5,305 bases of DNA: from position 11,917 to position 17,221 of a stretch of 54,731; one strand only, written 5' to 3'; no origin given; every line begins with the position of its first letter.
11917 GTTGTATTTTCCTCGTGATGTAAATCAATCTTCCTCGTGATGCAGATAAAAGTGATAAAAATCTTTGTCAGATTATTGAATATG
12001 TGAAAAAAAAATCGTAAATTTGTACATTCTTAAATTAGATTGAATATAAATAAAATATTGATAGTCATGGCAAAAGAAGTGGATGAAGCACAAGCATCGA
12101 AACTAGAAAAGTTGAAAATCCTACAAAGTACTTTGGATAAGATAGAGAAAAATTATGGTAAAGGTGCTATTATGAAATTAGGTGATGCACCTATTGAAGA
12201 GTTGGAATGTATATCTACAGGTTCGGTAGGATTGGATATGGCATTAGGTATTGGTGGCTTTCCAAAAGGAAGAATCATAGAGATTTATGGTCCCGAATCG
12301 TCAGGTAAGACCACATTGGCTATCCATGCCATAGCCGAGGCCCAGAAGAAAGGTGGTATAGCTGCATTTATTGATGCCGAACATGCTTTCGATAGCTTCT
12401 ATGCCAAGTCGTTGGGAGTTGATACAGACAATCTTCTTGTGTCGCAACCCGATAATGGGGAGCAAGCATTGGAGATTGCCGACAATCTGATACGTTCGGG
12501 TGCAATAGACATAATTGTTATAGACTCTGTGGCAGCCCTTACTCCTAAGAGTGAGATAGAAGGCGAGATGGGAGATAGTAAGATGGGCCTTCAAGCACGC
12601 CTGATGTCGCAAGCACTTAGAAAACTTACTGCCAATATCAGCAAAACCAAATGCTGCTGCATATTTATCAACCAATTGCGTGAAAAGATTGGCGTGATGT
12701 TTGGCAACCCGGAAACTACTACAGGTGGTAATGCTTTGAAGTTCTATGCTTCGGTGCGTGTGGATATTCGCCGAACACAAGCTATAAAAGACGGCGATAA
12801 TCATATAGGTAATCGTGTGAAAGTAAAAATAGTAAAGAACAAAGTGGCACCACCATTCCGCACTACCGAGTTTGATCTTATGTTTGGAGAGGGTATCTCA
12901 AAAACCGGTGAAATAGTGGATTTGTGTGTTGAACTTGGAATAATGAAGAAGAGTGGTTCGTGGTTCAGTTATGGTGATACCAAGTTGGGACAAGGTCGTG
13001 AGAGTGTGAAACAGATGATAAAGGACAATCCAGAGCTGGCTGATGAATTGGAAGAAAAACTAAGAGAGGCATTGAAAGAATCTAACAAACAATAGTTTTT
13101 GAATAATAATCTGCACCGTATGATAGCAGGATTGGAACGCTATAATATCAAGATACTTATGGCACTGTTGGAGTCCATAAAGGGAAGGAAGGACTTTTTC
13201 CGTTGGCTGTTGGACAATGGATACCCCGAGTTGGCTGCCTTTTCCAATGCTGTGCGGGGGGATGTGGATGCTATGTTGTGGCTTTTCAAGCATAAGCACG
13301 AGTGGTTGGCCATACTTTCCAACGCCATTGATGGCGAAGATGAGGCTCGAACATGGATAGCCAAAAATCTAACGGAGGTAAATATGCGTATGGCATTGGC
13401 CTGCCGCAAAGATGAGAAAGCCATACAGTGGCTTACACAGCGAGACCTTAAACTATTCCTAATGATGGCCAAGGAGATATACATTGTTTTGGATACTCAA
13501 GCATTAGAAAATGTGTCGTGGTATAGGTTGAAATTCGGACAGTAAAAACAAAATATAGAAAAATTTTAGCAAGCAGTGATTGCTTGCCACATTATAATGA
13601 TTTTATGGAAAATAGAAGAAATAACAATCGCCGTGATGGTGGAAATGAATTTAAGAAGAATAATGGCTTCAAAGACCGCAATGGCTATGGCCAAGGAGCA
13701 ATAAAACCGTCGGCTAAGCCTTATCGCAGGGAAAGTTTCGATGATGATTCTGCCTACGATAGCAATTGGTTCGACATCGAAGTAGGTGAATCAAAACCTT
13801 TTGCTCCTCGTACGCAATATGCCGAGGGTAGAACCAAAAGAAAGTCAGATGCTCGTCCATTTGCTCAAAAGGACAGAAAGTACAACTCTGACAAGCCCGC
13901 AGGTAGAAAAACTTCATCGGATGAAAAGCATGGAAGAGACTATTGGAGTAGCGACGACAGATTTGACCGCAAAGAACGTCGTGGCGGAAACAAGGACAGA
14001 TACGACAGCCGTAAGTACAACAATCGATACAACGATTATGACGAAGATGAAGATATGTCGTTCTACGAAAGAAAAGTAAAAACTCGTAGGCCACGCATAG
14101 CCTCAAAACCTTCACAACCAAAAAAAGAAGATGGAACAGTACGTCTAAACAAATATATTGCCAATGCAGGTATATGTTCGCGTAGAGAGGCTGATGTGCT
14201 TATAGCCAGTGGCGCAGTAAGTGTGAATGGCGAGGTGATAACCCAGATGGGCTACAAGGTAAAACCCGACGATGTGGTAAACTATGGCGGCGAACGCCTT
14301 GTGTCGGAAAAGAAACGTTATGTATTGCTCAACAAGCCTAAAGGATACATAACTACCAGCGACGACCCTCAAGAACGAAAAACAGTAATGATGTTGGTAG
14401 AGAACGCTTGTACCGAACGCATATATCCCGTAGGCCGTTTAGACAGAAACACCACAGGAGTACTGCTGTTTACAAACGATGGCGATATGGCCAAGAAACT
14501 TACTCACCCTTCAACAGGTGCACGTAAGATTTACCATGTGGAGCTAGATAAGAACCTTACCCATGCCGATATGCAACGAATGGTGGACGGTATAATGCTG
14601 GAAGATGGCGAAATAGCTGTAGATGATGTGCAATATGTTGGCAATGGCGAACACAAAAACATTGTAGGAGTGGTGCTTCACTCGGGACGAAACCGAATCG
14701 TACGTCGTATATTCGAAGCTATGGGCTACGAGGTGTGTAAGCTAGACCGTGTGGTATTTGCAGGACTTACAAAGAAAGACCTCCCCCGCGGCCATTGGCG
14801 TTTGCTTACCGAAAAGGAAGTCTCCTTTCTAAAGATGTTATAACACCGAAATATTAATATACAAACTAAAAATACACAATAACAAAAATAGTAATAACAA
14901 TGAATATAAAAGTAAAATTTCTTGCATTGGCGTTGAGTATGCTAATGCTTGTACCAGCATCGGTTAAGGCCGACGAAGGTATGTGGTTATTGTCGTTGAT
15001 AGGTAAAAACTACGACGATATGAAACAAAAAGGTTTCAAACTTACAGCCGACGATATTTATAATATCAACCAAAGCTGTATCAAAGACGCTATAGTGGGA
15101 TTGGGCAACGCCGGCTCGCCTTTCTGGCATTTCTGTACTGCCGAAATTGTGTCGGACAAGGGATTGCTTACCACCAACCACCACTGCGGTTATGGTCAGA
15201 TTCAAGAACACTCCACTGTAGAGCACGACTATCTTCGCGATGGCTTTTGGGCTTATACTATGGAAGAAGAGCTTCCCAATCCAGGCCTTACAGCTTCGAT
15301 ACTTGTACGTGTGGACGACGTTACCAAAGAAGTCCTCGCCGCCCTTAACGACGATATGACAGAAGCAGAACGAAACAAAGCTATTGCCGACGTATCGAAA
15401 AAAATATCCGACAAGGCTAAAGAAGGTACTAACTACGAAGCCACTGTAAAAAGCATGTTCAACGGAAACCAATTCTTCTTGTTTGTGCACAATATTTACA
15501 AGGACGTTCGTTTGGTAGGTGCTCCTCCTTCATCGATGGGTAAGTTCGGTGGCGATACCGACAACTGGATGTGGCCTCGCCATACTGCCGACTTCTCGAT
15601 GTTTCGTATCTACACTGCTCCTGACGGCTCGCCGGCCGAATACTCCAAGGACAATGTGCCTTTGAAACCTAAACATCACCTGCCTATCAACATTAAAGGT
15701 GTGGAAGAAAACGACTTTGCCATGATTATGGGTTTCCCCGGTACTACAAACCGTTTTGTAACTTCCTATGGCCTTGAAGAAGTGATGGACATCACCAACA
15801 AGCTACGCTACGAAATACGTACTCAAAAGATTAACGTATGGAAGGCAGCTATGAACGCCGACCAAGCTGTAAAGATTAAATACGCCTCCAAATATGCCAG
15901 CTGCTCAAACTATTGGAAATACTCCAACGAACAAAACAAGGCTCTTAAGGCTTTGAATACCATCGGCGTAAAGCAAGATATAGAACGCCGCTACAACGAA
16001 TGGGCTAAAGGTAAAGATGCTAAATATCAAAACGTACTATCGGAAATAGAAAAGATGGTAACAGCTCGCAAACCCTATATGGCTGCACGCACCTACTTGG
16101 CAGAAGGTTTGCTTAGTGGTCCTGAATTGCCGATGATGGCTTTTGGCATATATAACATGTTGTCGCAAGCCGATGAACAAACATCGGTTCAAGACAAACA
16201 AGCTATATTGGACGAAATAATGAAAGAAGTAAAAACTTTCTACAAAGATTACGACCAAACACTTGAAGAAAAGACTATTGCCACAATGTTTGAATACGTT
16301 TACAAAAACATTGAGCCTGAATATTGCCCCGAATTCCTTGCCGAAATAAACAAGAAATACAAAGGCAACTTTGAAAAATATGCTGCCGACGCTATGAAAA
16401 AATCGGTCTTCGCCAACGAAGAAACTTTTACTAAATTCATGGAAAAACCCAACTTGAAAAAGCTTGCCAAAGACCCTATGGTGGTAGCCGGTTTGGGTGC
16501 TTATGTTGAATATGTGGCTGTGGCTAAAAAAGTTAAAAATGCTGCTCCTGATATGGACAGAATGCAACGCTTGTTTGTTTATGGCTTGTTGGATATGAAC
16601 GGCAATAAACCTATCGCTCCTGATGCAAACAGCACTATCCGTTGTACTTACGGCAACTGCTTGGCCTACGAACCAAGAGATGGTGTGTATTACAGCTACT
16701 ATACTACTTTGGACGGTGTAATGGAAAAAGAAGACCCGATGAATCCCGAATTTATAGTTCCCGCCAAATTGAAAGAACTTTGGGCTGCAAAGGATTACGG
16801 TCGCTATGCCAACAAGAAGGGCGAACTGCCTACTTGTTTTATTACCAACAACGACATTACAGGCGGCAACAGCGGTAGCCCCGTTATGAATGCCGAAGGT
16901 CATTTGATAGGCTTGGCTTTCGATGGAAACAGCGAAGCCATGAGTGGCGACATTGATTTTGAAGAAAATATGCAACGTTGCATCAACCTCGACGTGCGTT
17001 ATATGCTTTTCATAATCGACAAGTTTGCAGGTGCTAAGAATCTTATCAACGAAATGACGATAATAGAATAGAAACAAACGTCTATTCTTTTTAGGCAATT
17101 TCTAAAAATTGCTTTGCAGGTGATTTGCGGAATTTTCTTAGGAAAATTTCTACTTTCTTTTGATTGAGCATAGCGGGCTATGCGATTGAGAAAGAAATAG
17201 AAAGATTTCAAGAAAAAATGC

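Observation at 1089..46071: Dispersed family of helically phased 21-23 bp 'brick' arrays with short palindromic cores, shared between at least seven intergenic gaps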

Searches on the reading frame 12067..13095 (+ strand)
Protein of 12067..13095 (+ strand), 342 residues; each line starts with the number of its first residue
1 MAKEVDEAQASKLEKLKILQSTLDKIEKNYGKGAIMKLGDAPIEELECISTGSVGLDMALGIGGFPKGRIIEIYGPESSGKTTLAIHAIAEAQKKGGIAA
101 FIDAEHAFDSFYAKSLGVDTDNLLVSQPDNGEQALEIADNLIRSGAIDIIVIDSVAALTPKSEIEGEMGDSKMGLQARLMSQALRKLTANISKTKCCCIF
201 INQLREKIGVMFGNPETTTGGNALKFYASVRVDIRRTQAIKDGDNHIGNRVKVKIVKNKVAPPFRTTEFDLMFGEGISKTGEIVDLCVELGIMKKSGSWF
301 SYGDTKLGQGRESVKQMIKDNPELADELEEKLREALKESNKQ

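Call 19: search_protein_families(library=pfam, proteins=[window:12067-13095:+])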
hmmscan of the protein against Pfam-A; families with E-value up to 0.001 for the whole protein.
window:12067-13095:+ (342 aa): 7 families
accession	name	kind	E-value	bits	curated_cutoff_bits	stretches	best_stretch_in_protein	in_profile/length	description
PF00154.27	RecA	-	3.8e-142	472.8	27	1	17-278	1-262/262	recA bacterial DNA recombination protein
PF21096.2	RecA_C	-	3.3e-25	88.4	27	1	281-337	1-57/57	RecA C-terminal domain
PF08423.17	Rad51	-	1.7e-09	37.7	22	1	45-238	4-213/244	Rad51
PF06745.19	ATPase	-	2.8e-09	37.1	26.6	1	50-123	2-77/231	KaiC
PF01637.24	ATPase_2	-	6.3e-05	23.3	33.2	1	69-116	21-68/225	ATPase domain predominantly from Archaea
PF13479.12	AAA_24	-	0.00025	21.4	27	1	71-160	5-78/195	AAA domain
PF13481.12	AAA_25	-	0.00089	19.4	27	0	65-93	30-58/195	AAA domain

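Call 23: find_encoding_contigs(protein=window:12067-13095:+, flank=10000, max_places=10)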
Protein window:12067-13095:+ (342 aa): 17 contigs read that carry it; 10 places shown.
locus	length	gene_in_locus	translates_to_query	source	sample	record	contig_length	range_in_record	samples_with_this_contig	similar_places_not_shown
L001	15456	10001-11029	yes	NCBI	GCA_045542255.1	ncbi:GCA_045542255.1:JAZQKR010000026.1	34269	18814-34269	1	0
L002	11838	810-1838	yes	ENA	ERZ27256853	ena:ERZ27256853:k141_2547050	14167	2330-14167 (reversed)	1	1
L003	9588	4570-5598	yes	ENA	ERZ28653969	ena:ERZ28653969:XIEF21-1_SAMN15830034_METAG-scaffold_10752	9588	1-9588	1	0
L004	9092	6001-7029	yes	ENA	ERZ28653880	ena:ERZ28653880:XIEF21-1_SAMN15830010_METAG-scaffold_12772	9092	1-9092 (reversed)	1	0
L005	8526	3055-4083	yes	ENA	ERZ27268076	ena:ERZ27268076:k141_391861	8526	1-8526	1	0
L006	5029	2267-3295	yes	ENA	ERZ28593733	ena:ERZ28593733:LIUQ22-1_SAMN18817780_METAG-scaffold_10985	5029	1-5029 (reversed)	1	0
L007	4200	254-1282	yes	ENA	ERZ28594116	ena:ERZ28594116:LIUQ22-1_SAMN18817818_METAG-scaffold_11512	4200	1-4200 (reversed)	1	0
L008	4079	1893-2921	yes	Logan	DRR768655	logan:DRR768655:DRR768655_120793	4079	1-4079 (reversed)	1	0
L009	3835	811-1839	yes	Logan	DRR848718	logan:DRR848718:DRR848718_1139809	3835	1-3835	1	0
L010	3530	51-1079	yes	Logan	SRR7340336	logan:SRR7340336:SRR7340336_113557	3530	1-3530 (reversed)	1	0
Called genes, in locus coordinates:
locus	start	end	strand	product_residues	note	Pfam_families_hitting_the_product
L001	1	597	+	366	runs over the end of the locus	PF01926:MMR_HSR1, PF02421:FeoB_N, PF06071:YchF-GTPase_C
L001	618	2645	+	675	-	PF00270:DEAD (faint), PF04851:ResIII, PF17757:UvrB_inter, PF27431:UvrB_3rd, PF00271:Helicase_C, PF12344:UvrB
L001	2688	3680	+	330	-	PF18979:DUF5715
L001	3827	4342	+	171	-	-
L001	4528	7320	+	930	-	PF07676:PD40 (faint), PF00691:OmpA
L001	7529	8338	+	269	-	PF00561:Abhydrolase_1, PF12146:Hydrolase_4, PF12697:Abhydrolase_6, PF03096:Ndr (weak)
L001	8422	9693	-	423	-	PF01595:CNNM, PF00571:CBS (weak), PF03471:CorC_HlyC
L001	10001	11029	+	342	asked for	PF00154:RecA_N, PF08423:Rad51, PF06745:ATPase, PF21096:RecA_C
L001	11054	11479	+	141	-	-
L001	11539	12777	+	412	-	PF01479:S4, PF13275:S4_2 (weak), PF00849:PseudoU_synth_2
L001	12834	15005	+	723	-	PF10459:Peptidase_S46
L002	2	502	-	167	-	?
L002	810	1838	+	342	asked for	PF00154:RecA_N, PF08423:Rad51, PF06745:ATPase, PF21096:RecA_C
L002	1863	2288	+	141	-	-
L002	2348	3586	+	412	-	PF01479:S4, PF13275:S4_2 (weak), PF00849:PseudoU_synth_2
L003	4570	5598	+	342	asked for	PF00154:RecA_N, PF08423:Rad51, PF06745:ATPase, PF21096:RecA_C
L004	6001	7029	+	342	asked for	PF00154:RecA_N, PF08423:Rad51, PF06745:ATPase, PF21096:RecA_C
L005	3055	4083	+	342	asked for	PF00154:RecA_N, PF08423:Rad51, PF06745:ATPase, PF21096:RecA_C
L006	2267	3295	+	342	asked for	PF00154:RecA_N, PF08423:Rad51, PF06745:ATPase, PF21096:RecA_C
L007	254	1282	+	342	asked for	PF00154:RecA_N, PF08423:Rad51, PF06745:ATPase, PF21096:RecA_C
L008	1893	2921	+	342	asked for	PF00154:RecA_N, PF08423:Rad51, PF06745:ATPase, PF21096:RecA_C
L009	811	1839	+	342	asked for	PF00154:RecA_N, PF08423:Rad51, PF06745:ATPase, PF21096:RecA_C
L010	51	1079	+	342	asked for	PF00154:RecA_N, PF08423:Rad51, PF06745:ATPase, PF21096:RecA_C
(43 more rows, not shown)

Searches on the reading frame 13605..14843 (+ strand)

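Call 49: search_protein_families(library=pfam, proteins=[window:13605-14843:+])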
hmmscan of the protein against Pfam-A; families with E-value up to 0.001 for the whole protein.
window:13605-14843:+ (412 aa): 4 families
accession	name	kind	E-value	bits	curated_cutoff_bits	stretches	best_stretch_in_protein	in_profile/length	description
PF00849.27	PseudoU_synth_2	-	1.3e-24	87.6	26.8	1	239-372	2-152/152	RNA pseudouridylate synthase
PF01479.30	S4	-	1.6e-13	50.6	22.8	1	179-225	1-48/48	S4 domain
PF13275.11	S4_2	-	1.7e-06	28.3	24.6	1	187-231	16-61/65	S4 domain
PF22421.1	SYY_C-terminal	-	7.4e-05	23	27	1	177-226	17-67/83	Tyrosine--tRNA ligase SYY-like C-terminal domain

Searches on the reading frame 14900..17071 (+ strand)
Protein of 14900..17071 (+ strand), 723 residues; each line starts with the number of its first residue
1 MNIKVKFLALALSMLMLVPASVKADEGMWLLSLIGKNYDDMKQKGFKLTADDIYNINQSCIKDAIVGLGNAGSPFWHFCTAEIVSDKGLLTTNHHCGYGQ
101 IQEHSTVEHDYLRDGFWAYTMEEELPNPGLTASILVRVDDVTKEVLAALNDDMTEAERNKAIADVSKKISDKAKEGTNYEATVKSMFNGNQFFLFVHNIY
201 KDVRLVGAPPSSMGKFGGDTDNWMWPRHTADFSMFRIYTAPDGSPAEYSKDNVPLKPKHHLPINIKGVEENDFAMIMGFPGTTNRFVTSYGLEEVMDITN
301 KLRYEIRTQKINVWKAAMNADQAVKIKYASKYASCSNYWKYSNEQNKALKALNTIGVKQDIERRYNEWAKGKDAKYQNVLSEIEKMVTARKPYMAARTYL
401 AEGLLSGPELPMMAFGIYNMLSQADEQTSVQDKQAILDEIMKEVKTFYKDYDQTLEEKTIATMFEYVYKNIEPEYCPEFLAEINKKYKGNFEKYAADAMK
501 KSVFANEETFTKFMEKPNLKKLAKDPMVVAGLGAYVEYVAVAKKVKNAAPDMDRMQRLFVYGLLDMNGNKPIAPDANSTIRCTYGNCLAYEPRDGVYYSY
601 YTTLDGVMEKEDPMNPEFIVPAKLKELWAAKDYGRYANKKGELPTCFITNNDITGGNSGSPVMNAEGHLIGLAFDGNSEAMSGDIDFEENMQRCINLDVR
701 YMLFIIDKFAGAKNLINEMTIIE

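Call 19: search_protein_families(library=pfam, proteins=[window:14900-17071:+])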
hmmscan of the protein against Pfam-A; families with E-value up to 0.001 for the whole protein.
window:14900-17071:+ (723 aa): 3 families
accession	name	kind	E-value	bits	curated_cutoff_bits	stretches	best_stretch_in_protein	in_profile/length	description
PF10459.15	Peptidase_S46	-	3.8e-240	799.8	22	1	24-721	1-698/698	Peptidase S46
PF00089.32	Trypsin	-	0.00016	22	20.6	0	650-685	172-207/220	Trypsin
PF13365.12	Trypsin_2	-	0.00042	21.5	27.6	0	646-672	118-144/144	Trypsin-like peptidase domain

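Call 41: find_encoding_contigs(protein=window:14900-17071:+, flank=3000, max_places=10)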
Protein window:14900-17071:+ (723 aa): no gene with exactly this product is on record in the collection.
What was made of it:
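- Tried and rejected: It failed because this strain's C-terminus differs (call 41).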
